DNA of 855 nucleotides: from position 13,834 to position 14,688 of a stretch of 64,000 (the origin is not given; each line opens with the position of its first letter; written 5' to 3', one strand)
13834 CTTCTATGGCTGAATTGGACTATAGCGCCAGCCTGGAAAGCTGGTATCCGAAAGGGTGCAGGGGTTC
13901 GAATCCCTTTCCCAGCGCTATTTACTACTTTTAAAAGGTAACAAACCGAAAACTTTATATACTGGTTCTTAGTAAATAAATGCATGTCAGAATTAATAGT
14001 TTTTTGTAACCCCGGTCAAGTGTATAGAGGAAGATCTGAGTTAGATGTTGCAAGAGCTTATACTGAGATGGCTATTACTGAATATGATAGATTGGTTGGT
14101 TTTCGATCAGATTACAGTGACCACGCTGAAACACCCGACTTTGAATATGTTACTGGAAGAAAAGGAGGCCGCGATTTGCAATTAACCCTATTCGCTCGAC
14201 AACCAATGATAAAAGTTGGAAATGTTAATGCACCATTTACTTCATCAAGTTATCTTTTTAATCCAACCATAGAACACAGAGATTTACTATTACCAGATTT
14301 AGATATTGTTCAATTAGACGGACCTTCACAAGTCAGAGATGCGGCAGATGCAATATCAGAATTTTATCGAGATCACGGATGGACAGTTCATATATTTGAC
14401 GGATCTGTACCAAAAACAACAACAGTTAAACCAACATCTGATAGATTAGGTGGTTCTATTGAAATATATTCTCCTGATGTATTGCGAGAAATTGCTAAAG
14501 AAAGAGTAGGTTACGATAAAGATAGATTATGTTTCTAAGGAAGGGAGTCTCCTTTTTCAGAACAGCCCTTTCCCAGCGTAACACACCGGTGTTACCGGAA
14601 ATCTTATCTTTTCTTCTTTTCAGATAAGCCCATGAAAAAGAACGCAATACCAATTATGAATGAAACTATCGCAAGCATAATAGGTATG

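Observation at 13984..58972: Dispersed class of ~18 orphan ORFs with non-native protein composition but native codons, wedged into conserved operon seams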

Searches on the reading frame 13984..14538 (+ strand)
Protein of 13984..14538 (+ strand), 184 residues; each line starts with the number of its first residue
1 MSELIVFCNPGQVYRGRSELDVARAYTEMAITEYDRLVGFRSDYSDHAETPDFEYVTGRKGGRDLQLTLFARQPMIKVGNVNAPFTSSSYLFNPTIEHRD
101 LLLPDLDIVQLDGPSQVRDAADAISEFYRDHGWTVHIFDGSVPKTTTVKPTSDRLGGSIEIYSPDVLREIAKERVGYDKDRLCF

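Call 7: search_protein_families(library=pfam, max_evalue=0.01, proteins=[window:13984-14538:+])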
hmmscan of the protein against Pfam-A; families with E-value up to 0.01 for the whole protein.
window:13984-14538:+ (184 aa): 0 families

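Call 9: list_cluster_members(proteins=[window:13984-14538:+, window:14849-15463:-, window:22830-23645:+, window:27239-27478:+, window:32364-33125:+, window:42954-43709:-, window:52856-54061:-, window:57658-57993:-, window:58703-58972:+, window:1085-1690:+])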
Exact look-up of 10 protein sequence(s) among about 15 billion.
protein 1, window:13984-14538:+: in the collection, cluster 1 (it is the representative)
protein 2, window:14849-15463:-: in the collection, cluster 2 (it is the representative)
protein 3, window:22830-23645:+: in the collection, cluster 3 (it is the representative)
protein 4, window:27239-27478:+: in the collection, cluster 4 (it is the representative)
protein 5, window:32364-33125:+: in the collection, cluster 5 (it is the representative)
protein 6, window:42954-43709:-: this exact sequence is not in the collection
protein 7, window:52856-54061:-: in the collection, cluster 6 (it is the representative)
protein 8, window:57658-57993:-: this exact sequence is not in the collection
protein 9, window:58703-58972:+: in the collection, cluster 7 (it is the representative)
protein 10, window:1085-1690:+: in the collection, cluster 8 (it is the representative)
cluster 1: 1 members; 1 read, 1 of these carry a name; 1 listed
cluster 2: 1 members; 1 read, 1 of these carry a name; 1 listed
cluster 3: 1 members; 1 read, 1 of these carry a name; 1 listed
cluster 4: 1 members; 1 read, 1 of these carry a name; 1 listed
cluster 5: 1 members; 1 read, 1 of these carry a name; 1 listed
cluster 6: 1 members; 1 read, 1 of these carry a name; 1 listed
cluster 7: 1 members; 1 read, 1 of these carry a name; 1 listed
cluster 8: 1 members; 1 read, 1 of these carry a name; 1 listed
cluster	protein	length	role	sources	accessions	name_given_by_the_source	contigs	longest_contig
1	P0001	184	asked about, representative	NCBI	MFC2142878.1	hypothetical protein ACFLQN_00595 [Candidatus Aenigmatarchaeota archaeon]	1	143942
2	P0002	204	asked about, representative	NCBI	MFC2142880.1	hypothetical protein ACFLQN_00605 [Candidatus Aenigmatarchaeota archaeon]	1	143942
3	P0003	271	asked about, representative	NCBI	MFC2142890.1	hypothetical protein ACFLQN_00655 [Candidatus Aenigmatarchaeota archaeon]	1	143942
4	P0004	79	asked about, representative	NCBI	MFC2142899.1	hypothetical protein ACFLQN_00700 [Candidatus Aenigmatarchaeota archaeon]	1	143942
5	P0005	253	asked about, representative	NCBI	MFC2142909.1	hypothetical protein ACFLQN_00760 [Candidatus Aenigmatarchaeota archaeon]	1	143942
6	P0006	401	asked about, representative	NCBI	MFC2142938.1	M24 family metallopeptidase [Candidatus Aenigmatarchaeota archaeon]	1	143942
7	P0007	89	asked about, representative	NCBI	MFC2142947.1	hypothetical protein ACFLQN_00950 [Candidatus Aenigmatarchaeota archaeon]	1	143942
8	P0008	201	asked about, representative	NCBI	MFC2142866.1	KEOPS complex kinase/ATPase Bud32 [Candidatus Aenigmatarchaeota archaeon]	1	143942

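Call 12: find_encoding_contigs(protein=P0003, flank=10000, max_places=2)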
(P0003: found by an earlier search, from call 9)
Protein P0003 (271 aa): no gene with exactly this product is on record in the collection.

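Call 13: find_encoding_contigs(protein=P0006, flank=10000, max_places=2)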
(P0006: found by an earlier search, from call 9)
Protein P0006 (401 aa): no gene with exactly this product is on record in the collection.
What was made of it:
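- Tried and rejected: Two window proteins (P0003, P0006) were looked up and are not on record (calls 12, 13).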

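Call 16: find_homologous_proteins(query=P0006, max_evalue=0.00001)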
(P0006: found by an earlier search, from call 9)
Query P0006 (401 aa): 84 proteins with E <= 0.00001 among 8000 candidates.
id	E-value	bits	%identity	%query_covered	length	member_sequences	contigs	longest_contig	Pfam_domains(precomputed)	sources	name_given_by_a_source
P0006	1.3e-265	899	100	100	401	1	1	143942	PF00557.30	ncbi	ncbi:M24 family metallopeptidase [Candidatus Aenigmatarchaeota archaeon]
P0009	2.5e-149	516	58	100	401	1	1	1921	PF00557.30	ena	-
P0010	1.1e-136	474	57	100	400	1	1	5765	PF00557.30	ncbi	-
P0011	8.4e-133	461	55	100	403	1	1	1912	PF00557.30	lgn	-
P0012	1.3e-49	187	32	96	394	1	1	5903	PF00557.30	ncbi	-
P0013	4.2e-38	150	30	96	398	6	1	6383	PF00557.30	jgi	jgi:Xaa-Pro aminopeptidase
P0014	3.6e-37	146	30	96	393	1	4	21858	PF00557.30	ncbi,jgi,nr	ncbi:MAG: aminopeptidase P family protein [Candidatus Aminicenantes bacterium]|nr:aminopeptidase P f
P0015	1.6e-30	125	33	74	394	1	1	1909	PF00557.30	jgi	jgi:Xaa-Pro aminopeptidase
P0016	1.5e-21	95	29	93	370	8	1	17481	PF01321.25,PF00557.30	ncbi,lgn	-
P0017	1.4e-20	92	28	74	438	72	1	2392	PF00557.30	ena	-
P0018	3.7e-18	84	30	97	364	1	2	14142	PF01321.25,PF00557.30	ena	-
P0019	1.3e-17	82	29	72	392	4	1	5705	PF00557.30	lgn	-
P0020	2.2e-16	78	33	61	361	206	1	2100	PF01321.25,PF00557.30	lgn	-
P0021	1.4e-15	75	30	68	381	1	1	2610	PF01321.25,PF00557.30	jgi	jgi:Xaa-Pro aminopeptidase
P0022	2.1e-14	72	30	66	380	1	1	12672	PF01321.25,PF00557.30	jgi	jgi:Xaa-Pro aminopeptidase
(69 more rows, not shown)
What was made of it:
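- On Horizontally acquired / accessory genes: The named M24 outgroup hits are bacterial at 30% identity (call 16).
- The closest M24 homologs outside the clade that carry a name are bacterial, at about 30% identity (call 16).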

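Call 19: find_encoding_contigs(protein=P0010, flank=10000, max_places=3)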
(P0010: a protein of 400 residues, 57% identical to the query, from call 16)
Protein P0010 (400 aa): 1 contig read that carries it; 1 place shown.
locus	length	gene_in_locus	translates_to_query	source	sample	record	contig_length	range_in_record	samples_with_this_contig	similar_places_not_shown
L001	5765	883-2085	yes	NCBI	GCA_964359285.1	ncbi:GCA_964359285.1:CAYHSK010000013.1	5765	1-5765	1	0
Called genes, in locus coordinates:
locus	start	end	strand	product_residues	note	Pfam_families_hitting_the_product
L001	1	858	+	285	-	?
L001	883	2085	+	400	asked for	PF00557:Peptidase_M24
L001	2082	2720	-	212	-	PF00702:Hydrolase, PF13419:HAD_2 (weak)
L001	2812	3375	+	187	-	PF00578:AhpC-TSA, PF08534:Redoxin, PF10417:1-cysPrx_C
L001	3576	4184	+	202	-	PF00081:Sod_Fe_N, PF02777:Sod_Fe_C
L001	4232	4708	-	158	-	PF09195:Endonuc-BglII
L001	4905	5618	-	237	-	-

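Call 34: find_homologous_proteins(query=A4, max_evalue=1)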
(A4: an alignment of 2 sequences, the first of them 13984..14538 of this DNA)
Query A4 (2 sequences) (184 aa, profile of the alignment): 17 proteins with E <= 1 among 1601 candidates.
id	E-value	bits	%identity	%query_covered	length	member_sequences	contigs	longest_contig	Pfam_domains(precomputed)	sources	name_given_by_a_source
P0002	1.3e-104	367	-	-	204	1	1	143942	-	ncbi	ncbi:hypothetical protein ACFLQN_00605 [Candidatus Aenigmatarchaeota archaeon]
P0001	2.5e-93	330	100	100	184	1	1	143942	-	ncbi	ncbi:hypothetical protein ACFLQN_00595 [Candidatus Aenigmatarchaeota archaeon]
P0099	4.4e-42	162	59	100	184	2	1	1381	-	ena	-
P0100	5.7e-41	159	59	100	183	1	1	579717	-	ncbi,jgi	-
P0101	1.2e-40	158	58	100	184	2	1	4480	-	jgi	-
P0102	2.2e-39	153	54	99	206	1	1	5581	-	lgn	-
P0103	8.7e-39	152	55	100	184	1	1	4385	-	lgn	-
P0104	8.9e-39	151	57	100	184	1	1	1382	-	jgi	jgi:hypothetical protein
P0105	3.6e-38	149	56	100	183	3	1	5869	-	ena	-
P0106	1.9e-37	147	57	100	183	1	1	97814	-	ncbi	-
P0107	4.6e-37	146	54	100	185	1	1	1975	-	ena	-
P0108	4.8e-36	143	55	100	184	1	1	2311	-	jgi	-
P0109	2.7e-34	137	52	100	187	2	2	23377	-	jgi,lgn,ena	-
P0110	1.6e-30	124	53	100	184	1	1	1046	-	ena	-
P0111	5.7e-25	106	45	100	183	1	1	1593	-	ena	-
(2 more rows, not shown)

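Call 37: find_encoding_contigs(protein=P0100, flank=10000, max_places=2)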
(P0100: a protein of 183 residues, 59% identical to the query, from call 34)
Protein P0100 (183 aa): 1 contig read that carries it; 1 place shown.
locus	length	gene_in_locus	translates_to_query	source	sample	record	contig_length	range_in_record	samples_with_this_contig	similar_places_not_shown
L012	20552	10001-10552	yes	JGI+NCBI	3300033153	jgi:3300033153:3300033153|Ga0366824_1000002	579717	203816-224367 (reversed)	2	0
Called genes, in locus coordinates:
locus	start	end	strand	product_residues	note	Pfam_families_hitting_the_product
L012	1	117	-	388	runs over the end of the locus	PF22769:DCD (faint)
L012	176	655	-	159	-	-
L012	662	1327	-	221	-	-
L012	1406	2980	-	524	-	PF02562:PhoH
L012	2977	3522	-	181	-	-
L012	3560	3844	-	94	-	-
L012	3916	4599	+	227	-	PF01963:TraB_PrgY_gumN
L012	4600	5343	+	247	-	-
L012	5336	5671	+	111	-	-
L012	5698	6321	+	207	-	-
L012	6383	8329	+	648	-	PF00270:DEAD (weak), PF21210:RNA_helicase_helical, PF00271:Helicase_C, PF02732:ERCC4, PF00633:HHH (faint), PF12826:HHH_2 (weak), PF14520:HHH_5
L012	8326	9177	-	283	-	PF01435:Peptidase_M48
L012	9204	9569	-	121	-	PF01751:Toprim (weak), PF13662:Toprim_4 (weak)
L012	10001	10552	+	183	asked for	-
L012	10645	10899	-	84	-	PF04193:PQ-loop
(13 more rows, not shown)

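Call 41: find_encoding_contigs(protein=P0106, flank=10000, max_places=2)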
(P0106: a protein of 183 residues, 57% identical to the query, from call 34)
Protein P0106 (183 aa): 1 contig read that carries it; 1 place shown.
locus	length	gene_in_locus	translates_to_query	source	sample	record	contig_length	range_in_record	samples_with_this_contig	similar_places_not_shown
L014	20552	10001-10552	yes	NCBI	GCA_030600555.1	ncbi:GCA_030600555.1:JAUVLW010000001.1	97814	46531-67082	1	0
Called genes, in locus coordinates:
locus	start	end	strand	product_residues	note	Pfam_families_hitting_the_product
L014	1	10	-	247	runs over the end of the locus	PF00237:Ribosomal_L22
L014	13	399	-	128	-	PF00203:Ribosomal_S19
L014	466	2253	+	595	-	PF04208:MtrA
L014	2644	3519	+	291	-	PF00892:EamA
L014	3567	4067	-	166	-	-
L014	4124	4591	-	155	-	-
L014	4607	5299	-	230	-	PF08713:DNA_alkylation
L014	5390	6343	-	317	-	PF04014:MazE_antitoxin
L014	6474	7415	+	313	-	PF12849:PBP_like_2, PF13531:SBP_bac_11, PF12727:PBP_like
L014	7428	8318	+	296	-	PF00528:BPD_transp_1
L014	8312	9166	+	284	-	PF00528:BPD_transp_1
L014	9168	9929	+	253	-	PF02463:SMC_N, PF00005:ABC_tran, PF13304:AAA_21 (weak)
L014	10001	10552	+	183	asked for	-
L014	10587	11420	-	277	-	PF18928:DUF5677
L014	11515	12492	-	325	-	-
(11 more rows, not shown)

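Call 47: find_related_loci(query=A6, collection=metagenome_contigs, flank=10000)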
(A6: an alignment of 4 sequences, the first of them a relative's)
Query A6 (253 aa) in metagenome_contigs; peptide patterns used: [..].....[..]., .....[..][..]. (x = any residue, [..] = any of these).
266 stretches matched a pattern, but none encodes a relative of the query by tblastn (E <= 1e-3).
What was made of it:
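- Tried and rejected: A scan with the HExxH family found nothing (call 47).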

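Call 65: search_solved_structures(query=A8, max_evalue=1)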
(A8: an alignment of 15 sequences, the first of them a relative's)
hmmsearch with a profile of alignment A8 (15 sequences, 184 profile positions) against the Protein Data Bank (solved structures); distinct sequences matched with E-value up to 1: 8.
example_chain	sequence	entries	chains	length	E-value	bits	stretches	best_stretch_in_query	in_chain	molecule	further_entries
6tzl_A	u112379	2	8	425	0.048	16.5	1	74-141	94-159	Surface protein adhesin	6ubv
3iox_A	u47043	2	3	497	0.058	16.3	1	74-141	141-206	AgI/II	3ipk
1jmm_A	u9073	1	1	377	0.066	16.1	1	75-141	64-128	protein I/II V-region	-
3kwv_C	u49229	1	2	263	0.31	13.9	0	121-167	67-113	Lethal factor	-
1puo_A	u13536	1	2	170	0.35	13.7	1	99-154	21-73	Major allergen I polypeptide, fused chain 2, chain 1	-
8fvu_U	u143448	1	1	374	0.42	13.5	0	121-167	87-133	Lethal factor,Type III secretion system protein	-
7kxr_L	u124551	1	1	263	0.46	13.4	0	121-167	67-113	Lethal factor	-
1zkr_A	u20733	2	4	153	0.6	13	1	97-145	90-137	Major allergen I polypeptide, fused chain 1, chain 2 | Major allergen I polypeptide chain 1, chain 2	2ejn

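Call 66: search_solved_structures(query=A6, max_evalue=1)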
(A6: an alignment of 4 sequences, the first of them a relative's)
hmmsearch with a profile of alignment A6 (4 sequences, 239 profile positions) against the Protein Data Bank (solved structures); distinct sequences matched with E-value up to 1: 4.
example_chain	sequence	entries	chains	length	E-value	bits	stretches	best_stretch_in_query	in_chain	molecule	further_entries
3tfy_A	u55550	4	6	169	0.49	13.3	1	107-200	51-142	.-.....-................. 50, NatE catalytic subunit | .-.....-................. 50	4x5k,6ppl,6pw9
2ob0_A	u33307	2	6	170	0.5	13.3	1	107-200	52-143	Human MAK3 homolog | N-acetyltransferase 13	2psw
6wf3_A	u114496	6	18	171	0.5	13.3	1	107-200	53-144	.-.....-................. 50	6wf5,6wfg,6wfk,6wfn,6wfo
1prz_A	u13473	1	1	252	0.99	12.3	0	105-183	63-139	Ribosomal large subunit pseudouridine synthase D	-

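Call 74: predict_structure(alignment_id=A8)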
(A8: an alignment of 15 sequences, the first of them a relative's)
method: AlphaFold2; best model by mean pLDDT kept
length: 184 residues; sequences in the alignment: 15
mean_pLDDT: 92.9   pTM: 0.90
mean pLDDT of the five models: 92.9, 92.9, 92.2, 91.5, 87.9
residues with pLDDT >= 90: 147; 70-90: 37; 50-70: 0; < 50: 0
segments of 3 or more residues with pLDDT < 50: none
pLDDT, mean of each block of 10 residues (from residue 1): 95 93 92 90 88 93 93 95 95 86 94 96 98 97 91 87 95 95 90
secondary structure, 60 per line:
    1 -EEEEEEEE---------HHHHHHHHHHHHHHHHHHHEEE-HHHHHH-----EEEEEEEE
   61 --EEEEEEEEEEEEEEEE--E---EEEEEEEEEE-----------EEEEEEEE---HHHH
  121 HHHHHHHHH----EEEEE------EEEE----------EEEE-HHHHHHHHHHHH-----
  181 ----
elements in order: E2-9 H19-37 E38-40 H42-47 E53-60 E63-78 E85-94 E106-113 H117-129 E134-138 E145-148 E159-162 H164-175
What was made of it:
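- Fam-184 gives an AF2 model with pLDDT 92.9 (call 74).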

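Call 78: fold_search(model_id=the predicted structure, library=pdb)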
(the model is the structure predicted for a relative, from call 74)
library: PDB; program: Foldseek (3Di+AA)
matches with E <= 10: 799; with E <= 0.001: 0
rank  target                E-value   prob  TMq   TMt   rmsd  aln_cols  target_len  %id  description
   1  5k8p_D                2.5e-02  0.20  0.21  0.12  20.5       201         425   14  Zn2+/Tetrahedral intermediate-bound R289A 5-nitroanthranilate aminohydrolase (released 2016-10-05)
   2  5k8p_A                2.6e-02  0.20  0.21  0.12  20.5       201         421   14  Zn2+/Tetrahedral intermediate-bound R289A 5-nitroanthranilate aminohydrolase (released 2016-10-05)
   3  5k8p_E                2.9e-02  0.20  0.22  0.12  20.5       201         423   14  Zn2+/Tetrahedral intermediate-bound R289A 5-nitroanthranilate aminohydrolase (released 2016-10-05)
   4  5k8o_C                3.5e-02  0.20  0.22  0.12  20.3       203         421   12  Mn2+/5NSA-bound 5-nitroanthranilate aminohydrolase (released 2016-10-05)
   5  9gs9_A                3.5e-02  0.08  0.16  0.06  20.7       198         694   13  Tn7016 PseCAST QCascade (released 2024-10-16)
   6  7ns8                  4.0e-02  0.09  0.16  0.17  16.4       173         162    6  Triphosphate tunnel metalloenzyme from Sulfolobus acidocaldarius (released 2021-06-02)
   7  5k8n_A                4.2e-02  0.14  0.20  0.11  20.1       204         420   13  5NAA-bound 5-nitroanthranilate aminohydrolase (released 2016-10-05)
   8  5tp4_B                5.0e-02  0.28  0.27  0.14  18.6       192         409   15  Crystal structure of a hydantoinase/carbamoylase family amidase from Burkholderia ambifaria (released 2017-04-05)
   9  5k8p_C                5.3e-02  0.15  0.21  0.12  20.5       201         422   14  Zn2+/Tetrahedral intermediate-bound R289A 5-nitroanthranilate aminohydrolase (released 2016-10-05)
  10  5k8m_C                5.3e-02  0.14  0.20  0.12  20.7       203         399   15  Apo 5-nitroanthranilate aminohydrolase (released 2016-10-05)
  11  5k8o_B                5.7e-02  0.14  0.21  0.12  20.4       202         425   14  Mn2+/5NSA-bound 5-nitroanthranilate aminohydrolase (released 2016-10-05)
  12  1xdf_A                6.0e-02  0.12  0.15  0.17  13.7       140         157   11  Crystal structure of pathogenesis-related protein LlPR-10.2A from yellow lupine (released 2005-02-15)
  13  5k8m_B                6.4e-02  0.13  0.21  0.12  20.5       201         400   13  Apo 5-nitroanthranilate aminohydrolase (released 2016-10-05)
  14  2w3x_B                6.8e-02  0.15  0.18  0.22  12.6       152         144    9  Crystal structure of a bifunctional hotdog fold thioesterase in enediyne biosynthesis, CalE7 (released 2009-04-07)
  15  5k8o_A                8.1e-02  0.13  0.21  0.12  20.4       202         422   14  Mn2+/5NSA-bound 5-nitroanthranilate aminohydrolase (released 2016-10-05)
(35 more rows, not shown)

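Call 79: find_related_loci(query=A8, collection=viral_contigs, flank=5000)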
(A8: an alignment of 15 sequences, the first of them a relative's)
Query A8 (184 aa) in viral_contigs; peptide patterns used: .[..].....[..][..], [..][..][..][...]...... (x = any residue, [..] = any of these).
14 stretches matched a pattern, but none encodes a relative of the query by tblastn (E <= 1e-3).

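Call 84: search_protein_families(library=phrogs, max_evalue=0.01, proteins=[window:13984-14538:+])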
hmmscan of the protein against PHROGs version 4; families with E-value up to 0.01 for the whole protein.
window:13984-14538:+ (184 aa): 0 families
